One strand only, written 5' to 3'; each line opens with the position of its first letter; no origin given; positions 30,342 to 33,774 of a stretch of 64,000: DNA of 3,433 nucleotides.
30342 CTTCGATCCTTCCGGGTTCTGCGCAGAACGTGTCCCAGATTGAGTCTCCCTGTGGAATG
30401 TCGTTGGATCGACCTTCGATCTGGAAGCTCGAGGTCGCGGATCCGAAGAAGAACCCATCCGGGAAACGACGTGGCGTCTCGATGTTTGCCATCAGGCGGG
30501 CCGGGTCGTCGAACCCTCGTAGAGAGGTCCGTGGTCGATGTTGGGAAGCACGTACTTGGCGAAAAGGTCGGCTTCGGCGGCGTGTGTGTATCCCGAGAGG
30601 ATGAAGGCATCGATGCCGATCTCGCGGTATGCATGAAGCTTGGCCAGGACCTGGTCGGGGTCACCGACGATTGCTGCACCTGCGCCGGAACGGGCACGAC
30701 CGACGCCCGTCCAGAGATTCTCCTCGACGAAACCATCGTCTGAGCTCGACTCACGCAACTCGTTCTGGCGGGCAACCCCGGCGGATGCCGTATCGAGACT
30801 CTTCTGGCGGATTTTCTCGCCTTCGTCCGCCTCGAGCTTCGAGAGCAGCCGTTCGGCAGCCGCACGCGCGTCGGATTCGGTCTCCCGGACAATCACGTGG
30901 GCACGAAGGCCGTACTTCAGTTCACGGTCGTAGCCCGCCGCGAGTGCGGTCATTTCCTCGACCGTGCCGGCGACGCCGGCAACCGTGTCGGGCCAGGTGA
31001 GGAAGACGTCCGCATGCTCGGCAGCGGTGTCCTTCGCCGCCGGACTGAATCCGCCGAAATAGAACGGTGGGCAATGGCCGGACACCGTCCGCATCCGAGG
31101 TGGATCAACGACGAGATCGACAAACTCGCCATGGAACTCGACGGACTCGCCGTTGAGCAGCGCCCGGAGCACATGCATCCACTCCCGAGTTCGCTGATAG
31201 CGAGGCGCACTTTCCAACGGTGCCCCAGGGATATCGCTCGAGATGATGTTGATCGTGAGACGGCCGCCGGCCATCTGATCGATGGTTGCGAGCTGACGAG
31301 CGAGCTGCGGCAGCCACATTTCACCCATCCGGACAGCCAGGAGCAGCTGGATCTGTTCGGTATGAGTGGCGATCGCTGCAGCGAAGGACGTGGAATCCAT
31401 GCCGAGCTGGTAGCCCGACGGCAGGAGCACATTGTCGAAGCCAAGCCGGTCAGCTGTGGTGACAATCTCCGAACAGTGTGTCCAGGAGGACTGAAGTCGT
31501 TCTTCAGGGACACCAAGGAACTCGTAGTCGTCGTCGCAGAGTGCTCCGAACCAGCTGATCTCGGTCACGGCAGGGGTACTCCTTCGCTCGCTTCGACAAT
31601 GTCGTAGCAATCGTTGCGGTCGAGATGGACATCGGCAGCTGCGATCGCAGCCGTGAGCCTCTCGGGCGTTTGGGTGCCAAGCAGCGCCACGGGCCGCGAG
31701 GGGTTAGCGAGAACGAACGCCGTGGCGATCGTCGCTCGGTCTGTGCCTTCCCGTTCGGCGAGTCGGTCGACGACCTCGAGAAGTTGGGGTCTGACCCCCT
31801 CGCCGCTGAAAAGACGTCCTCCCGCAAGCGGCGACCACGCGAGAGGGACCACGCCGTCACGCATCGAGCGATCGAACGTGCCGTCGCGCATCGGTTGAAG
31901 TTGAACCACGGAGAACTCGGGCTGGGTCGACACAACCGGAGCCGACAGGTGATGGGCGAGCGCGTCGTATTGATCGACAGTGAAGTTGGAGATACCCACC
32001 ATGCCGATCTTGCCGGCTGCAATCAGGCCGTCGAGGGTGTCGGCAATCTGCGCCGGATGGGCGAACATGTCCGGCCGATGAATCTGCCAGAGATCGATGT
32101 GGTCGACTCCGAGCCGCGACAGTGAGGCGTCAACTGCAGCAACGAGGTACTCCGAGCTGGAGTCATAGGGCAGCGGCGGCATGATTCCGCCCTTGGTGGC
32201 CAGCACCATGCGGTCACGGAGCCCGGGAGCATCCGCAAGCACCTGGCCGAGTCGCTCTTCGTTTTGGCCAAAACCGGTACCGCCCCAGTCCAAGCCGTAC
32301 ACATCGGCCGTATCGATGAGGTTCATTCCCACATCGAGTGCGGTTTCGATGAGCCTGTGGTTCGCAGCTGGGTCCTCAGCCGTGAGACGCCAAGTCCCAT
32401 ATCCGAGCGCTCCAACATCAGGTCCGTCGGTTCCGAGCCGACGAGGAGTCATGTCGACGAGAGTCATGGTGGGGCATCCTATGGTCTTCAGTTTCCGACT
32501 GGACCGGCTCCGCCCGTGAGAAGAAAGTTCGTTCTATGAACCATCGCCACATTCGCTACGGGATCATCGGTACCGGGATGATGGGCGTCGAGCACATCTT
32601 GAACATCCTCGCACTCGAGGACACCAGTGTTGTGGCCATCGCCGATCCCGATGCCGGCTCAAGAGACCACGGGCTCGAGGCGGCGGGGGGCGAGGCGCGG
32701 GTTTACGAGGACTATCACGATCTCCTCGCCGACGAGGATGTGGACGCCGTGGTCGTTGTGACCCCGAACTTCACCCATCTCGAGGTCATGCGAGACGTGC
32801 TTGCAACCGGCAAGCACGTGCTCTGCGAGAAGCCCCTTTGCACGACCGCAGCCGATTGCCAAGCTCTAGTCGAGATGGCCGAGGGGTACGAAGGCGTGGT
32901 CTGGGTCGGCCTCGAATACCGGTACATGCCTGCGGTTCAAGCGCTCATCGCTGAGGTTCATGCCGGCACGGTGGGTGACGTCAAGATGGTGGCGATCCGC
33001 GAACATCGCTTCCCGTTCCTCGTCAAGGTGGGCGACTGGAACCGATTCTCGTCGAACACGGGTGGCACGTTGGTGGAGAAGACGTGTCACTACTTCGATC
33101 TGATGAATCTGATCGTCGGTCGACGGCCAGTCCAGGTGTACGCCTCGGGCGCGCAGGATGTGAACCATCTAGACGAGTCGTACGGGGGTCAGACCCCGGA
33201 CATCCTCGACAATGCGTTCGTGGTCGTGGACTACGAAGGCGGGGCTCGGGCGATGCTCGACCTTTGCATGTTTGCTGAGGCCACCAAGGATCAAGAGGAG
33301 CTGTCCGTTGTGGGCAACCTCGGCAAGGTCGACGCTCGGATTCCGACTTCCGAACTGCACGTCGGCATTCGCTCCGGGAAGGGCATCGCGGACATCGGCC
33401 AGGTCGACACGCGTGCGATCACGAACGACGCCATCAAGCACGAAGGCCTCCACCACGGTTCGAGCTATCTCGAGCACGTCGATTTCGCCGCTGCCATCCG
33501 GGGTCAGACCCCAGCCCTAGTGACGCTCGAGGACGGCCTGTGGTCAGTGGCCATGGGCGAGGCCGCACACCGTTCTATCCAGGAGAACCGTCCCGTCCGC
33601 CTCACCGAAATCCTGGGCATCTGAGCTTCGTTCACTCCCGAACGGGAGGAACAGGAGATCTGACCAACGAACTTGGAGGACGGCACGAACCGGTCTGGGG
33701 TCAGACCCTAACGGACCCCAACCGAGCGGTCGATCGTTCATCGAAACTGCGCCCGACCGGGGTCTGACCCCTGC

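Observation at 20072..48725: Hyper-abundant 13-nt palindrome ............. forms REP-like clusters at gene 3' ends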

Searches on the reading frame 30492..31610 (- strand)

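Call 29: search_protein_families(library=pfam, proteins=[window:30492-31610:-], max_evalue=0.001)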
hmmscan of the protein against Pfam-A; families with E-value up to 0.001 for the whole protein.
window:30492-31610:- (372 aa): 1 family
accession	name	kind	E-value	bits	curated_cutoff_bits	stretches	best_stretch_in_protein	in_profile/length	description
PF00296.26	Bac_luciferase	-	2.2e-53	182.1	27.9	1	42-334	21-313/314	Luciferase-like monooxygenase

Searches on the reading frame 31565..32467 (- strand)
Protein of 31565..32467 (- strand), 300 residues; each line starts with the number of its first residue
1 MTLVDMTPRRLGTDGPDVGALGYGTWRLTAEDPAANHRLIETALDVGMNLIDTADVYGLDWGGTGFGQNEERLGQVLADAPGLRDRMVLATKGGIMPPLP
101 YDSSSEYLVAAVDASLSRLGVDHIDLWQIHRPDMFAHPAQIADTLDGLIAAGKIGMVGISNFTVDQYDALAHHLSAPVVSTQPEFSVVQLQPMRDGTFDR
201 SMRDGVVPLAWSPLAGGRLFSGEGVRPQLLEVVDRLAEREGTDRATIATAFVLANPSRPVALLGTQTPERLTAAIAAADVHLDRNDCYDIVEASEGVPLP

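Call 29: search_protein_families(library=pfam, proteins=[window:31565-32467:-], max_evalue=0.001)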
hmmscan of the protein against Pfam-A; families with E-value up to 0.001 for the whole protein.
window:31565-32467:- (300 aa): 1 family
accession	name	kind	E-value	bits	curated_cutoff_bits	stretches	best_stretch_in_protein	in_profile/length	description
PF00248.27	Aldo_ket_red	-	2.2e-52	178.4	24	1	21-293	2-289/291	Aldo/keto reductase family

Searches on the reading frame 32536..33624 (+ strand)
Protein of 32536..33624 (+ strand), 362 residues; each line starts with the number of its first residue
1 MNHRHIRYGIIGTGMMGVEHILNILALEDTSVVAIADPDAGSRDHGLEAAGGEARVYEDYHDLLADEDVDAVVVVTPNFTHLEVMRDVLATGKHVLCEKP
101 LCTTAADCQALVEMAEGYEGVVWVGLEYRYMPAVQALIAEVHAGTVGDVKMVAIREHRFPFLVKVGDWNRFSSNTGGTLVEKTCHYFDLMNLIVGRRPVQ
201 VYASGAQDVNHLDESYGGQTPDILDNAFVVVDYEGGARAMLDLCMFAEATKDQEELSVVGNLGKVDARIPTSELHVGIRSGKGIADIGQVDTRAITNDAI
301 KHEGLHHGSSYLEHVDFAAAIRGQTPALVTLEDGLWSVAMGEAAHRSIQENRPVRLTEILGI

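Call 7: search_protein_families(library=pfam, proteins=[window:32536-33624:+], max_evalue=0.01)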
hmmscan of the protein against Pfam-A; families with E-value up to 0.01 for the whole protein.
window:32536-33624:+ (362 aa): 5 families
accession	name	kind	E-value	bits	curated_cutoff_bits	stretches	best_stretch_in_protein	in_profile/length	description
PF02894.22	GFO_IDH_MocA_C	-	1.4e-31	110.5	22.9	1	141-356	4-218/218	Oxidoreductase family, C-terminal alpha/beta domain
PF01408.29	GFO_IDH_MocA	-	1.4e-29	103.6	24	1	6-125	1-119/120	Oxidoreductase family, NAD-binding Rossmann fold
PF22725.1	GFO_IDH_MocA_C3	-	1.1e-14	54.9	27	1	136-265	3-123/124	GFO/IDH/MocA C-terminal domain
PF03435.24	Sacchrp_dh_NADP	-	0.0024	18.6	25.1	1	10-104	3-98/129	Saccharopine dehydrogenase NADP binding domain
PF03447.22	NAD_binding_3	-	0.0026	18.9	24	1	26-115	17-106/116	Homoserine dehydrogenase, NAD binding domain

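Call 31: search_solved_structures(query=window:32536-33624:+, show_alignments=2, max_evalue=1e-10)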
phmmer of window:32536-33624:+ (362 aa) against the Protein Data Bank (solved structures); distinct sequences matched with E-value up to 1e-10: 55.
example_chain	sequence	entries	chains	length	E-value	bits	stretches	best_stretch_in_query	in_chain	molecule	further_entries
8qc3_A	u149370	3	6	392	2.1e-103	349.3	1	4-357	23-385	Oxidoreductase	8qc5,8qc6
8qc2_A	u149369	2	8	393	1.2e-100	340.3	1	5-356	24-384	Gfo/Idh/MocA family oxidoreductase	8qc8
8zn9_A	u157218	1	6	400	1.6e-98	333.3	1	6-354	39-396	Oxidoreductase, putative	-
3ezy_A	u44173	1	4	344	5.7e-32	114.4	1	6-361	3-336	Dehydrogenase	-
4hkt_A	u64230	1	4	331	1.2e-24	90.3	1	6-355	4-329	Inositol 2-dehydrogenase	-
3ec7_A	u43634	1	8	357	1.3e-23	86.9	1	6-157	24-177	Putative Dehydrogenase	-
3e18_A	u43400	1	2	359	9.8e-20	74.1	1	7-203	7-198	oxidoreductase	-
6z3c_AAA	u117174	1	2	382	2.7e-19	72.7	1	5-229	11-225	Gfo/Idh/MocA family oxidoreductase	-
6z3b_A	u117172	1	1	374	2.8e-19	72.6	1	6-229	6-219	Gfo/Idh/MocA family oxidoreductase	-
6z3b_B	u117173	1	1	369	3.6e-19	72.2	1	6-229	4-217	Gfo/Idh/MocA family oxidoreductase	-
5a02_A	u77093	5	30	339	1.6e-17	66.8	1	5-239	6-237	ALDOSE-ALDOSE OXIDOREDUCTASE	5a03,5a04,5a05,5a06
7d5m_A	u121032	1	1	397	3.3e-17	65.8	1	5-155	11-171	Oxidoreductase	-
9m37_A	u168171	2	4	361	3.4e-17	65.7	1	6-211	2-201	P581a DgpA2 and isoorientin complex structure | Gfo/Idh/MocA family protein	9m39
4fb5_A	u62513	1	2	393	3.5e-17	65.7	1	6-352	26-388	Probable oxidoreductase protein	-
7d5n_A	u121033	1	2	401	3.5e-17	65.7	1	5-155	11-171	Oxidoreductase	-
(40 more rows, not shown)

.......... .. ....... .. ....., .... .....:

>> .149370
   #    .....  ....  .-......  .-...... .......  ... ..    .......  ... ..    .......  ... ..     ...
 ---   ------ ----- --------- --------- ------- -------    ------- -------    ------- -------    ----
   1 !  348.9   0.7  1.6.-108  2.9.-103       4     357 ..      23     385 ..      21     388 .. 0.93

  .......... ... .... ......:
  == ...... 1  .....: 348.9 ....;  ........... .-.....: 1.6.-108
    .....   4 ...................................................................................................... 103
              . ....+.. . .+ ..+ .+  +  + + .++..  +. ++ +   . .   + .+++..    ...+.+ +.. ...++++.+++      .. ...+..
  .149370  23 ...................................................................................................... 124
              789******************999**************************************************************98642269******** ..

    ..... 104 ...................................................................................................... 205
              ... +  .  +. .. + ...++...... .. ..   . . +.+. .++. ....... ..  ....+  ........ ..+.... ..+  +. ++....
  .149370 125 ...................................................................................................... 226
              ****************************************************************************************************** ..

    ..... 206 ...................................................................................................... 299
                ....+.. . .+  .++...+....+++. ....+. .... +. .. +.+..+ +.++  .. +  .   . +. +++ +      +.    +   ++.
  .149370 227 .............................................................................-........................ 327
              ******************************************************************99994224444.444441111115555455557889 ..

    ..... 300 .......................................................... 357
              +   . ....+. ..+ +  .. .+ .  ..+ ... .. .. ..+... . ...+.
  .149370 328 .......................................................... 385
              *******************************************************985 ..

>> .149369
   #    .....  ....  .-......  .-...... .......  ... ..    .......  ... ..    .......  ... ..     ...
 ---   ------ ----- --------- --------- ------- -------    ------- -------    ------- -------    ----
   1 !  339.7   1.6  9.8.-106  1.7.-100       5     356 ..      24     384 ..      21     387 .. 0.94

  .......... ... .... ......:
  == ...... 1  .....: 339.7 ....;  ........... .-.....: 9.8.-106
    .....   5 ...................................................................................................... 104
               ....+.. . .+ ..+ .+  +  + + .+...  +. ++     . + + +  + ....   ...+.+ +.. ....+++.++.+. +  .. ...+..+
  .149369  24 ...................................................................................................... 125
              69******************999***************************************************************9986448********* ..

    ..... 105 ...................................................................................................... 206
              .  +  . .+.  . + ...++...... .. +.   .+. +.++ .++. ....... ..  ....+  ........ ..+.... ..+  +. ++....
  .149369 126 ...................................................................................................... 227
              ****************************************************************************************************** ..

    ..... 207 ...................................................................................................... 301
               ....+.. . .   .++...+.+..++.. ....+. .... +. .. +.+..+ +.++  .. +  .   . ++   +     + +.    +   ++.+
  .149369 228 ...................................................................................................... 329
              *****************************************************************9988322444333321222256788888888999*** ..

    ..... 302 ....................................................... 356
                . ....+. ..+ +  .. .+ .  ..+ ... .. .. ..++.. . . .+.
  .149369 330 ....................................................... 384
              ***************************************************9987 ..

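Call 43: find_homologous_proteins(query=window:32536-33621:+, max_evalue=1e-50)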
Query window:32536-33621:+ (362 aa): 7988 proteins with E <= 1e-50 among 8000 candidates; the best 120 are listed.
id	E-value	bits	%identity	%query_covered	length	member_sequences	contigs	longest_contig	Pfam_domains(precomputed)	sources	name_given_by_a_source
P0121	2.5e-240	815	100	100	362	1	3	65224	PF01408.29,PF22725.2,PF02894.23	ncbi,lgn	-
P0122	2.0e-204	696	84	99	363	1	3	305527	PF01408.29,PF22725.2,PF02894.23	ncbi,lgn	-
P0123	1.2e-190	651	79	99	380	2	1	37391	PF01408.29,PF22725.2,PF02894.23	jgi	jgi:predicted dehydrogenase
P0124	7.4e-190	649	79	98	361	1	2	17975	PF01408.29,PF22725.2,PF02894.23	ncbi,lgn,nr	ncbi:MAG: Gfo/Idh/MocA family oxidoreductase [Acidimicrobiales bacterium]|nr:Gfo/Idh/MocA family oxi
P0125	9.5e-187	638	79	98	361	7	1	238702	PF01408.29,PF22725.2,PF02894.23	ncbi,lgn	-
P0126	1.8e-185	634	76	100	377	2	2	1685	PF01408.29,PF22725.2,PF02894.23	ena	-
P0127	1.3e-184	631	78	98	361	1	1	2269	PF01408.29,PF22725.2,PF02894.23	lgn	-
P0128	2.0e-183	627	76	100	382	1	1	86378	PF01408.29,PF22725.2,PF02894.23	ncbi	-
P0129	4.6e-182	623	73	100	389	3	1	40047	PF01408.29,PF22725.2,PF02894.23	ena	-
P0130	4.8e-182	623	74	100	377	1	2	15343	PF01408.29,PF22725.2,PF02894.23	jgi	-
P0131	4.9e-182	623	74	99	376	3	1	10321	PF01408.29,PF22725.2,PF02894.23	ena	-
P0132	5.4e-182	623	72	99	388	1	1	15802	PF01408.29,PF22725.2,PF02894.23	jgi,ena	-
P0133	2.1e-181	621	75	99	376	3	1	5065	PF01408.29,PF22725.2,PF02894.23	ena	-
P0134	5.2e-181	619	75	99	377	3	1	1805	PF01408.29,PF22725.2,PF02894.23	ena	-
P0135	1.2e-180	618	73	100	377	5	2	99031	PF01408.29,PF22725.2,PF02894.23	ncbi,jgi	-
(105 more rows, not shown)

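Call 44: find_encoding_contigs(protein=P0121, flank=2000, max_places=3)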
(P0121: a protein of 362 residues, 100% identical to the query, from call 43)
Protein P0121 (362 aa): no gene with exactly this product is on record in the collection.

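Call 45: find_encoding_contigs(protein=P0122, flank=10000, max_places=2)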
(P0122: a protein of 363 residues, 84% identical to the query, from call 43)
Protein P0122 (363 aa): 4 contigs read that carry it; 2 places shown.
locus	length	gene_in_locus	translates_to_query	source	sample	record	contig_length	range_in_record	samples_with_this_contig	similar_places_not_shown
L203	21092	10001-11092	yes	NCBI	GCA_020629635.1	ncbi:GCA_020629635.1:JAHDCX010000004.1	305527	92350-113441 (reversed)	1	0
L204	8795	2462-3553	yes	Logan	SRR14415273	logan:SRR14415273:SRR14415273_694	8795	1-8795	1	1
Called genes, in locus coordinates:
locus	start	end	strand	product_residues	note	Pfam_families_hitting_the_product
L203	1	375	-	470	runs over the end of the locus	PF13687:DUF4153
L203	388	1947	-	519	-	PF13687:DUF4153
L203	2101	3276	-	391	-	PF00155:Aminotran_1_2, PF00266:Aminotran_5 (faint), PF01053:Cys_Met_Meta_PP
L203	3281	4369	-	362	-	PF02746:MR_MLE_N, PF13378:MR_MLE_C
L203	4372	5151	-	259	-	PF00596:Aldolase_II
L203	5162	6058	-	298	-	PF03446:NAD_binding_2, PF03721:UDPG_MGDP_dh_N (faint), PF03807:F420_oxidored, PF14833:NAD_binding_11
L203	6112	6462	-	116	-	-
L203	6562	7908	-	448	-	PF00232:Glyco_hydro_1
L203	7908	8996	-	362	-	PF00296:Bac_luciferase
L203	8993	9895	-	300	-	PF00248:Aldo_ket_red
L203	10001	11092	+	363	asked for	PF01408:GFO_IDH_MocA, PF22725:GFO_IDH_MocA_C3, PF02894:GFO_IDH_MocA_C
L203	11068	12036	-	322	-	PF00291:PALP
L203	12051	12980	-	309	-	PF00528:BPD_transp_1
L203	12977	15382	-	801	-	PF00528:BPD_transp_1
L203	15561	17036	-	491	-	PF01547:SBP_bac_1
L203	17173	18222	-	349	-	PF00356:LacI, PF00532:Peripla_BP_1, PF13407:Peripla_BP_4, PF13377:Peripla_BP_3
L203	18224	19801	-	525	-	PF00128:Alpha-amylase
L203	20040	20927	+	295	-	PF00274:Glycolytic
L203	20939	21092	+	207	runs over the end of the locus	-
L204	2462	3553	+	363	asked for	PF01408:GFO_IDH_MocA, PF22725:GFO_IDH_MocA_C3, PF02894:GFO_IDH_MocA_C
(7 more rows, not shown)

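Call 53: find_encoding_contigs(protein=P0125, flank=10000, max_places=1)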
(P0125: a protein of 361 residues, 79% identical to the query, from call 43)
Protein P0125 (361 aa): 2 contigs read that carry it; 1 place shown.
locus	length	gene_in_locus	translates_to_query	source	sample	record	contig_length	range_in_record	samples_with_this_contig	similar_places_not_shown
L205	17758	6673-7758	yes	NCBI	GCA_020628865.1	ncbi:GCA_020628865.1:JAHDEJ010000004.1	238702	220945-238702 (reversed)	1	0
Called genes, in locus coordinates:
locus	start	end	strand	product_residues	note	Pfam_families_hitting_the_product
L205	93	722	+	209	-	-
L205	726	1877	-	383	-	PF00155:Aminotran_1_2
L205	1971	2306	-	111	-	-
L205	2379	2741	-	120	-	PF07238:PilZ (weak)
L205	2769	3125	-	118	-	-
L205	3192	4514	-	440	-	PF00232:Glyco_hydro_1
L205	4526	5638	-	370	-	PF00296:Bac_luciferase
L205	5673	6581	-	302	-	PF00248:Aldo_ket_red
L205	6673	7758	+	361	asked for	PF01408:GFO_IDH_MocA, PF22725:GFO_IDH_MocA_C3, PF02894:GFO_IDH_MocA_C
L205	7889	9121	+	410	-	PF03283:PAE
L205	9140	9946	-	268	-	PF00296:Bac_luciferase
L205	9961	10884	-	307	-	PF00291:PALP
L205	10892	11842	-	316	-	PF00528:BPD_transp_1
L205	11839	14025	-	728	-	PF00528:BPD_transp_1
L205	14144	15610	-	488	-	PF01547:SBP_bac_1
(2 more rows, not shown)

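Call 54: find_encoding_contigs(protein=P0128, flank=10000, max_places=1)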
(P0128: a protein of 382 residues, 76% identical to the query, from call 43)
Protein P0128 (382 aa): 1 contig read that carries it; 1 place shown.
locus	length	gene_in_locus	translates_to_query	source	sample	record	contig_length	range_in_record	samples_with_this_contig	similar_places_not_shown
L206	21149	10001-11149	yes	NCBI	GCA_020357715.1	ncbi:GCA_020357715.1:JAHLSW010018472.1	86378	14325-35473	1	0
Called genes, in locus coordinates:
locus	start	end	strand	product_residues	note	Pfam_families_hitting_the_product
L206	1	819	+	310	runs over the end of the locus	PF00890:FAD_binding_2, PF01266:DAO (faint), PF05834:Lycopene_cycl (faint), PF07992:Pyr_redox_2 (weak), PF12831:FAD_oxidored (weak), PF13450:NAD_binding_8, PF01593:Amino_oxidase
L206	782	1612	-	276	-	-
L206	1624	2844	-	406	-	PF00266:Aminotran_5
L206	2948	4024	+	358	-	PF01070:FMN_dh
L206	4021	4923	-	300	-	PF00165:HTH_AraC (faint), PF12833:HTH_18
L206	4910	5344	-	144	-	PF04940:BLUF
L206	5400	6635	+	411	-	PF02615:Ldh_2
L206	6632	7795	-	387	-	PF00155:Aminotran_1_2, PF01053:Cys_Met_Meta_PP (weak)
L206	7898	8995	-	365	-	PF00296:Bac_luciferase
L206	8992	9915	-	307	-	PF00248:Aldo_ket_red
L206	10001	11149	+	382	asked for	PF01408:GFO_IDH_MocA, PF02894:GFO_IDH_MocA_C, PF22725:GFO_IDH_MocA_C3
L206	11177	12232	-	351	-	PF00356:LacI, PF00532:Peripla_BP_1, PF13407:Peripla_BP_4, PF13377:Peripla_BP_3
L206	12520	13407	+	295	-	PF00274:Glycolytic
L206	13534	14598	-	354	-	PF00144:Beta-lactamase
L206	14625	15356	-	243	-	PF01987:AIM24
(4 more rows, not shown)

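Call 57: list_cluster_members(proteins=[P0121, P0122, P0002, P0011])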
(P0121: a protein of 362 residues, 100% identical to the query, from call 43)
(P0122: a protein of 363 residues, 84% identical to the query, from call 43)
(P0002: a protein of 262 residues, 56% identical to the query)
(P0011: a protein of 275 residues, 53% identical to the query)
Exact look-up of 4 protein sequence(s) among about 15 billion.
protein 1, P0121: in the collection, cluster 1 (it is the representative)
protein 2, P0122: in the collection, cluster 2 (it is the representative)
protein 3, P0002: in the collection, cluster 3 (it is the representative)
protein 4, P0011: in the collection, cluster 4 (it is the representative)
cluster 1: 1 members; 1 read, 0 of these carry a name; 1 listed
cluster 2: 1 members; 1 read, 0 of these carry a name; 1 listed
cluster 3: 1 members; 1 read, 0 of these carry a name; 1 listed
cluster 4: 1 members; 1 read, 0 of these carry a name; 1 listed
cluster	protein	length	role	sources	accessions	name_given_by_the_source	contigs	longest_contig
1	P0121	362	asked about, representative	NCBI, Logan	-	-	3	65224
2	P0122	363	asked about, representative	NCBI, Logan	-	-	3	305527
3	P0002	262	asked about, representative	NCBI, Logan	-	-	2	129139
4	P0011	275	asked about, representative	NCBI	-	-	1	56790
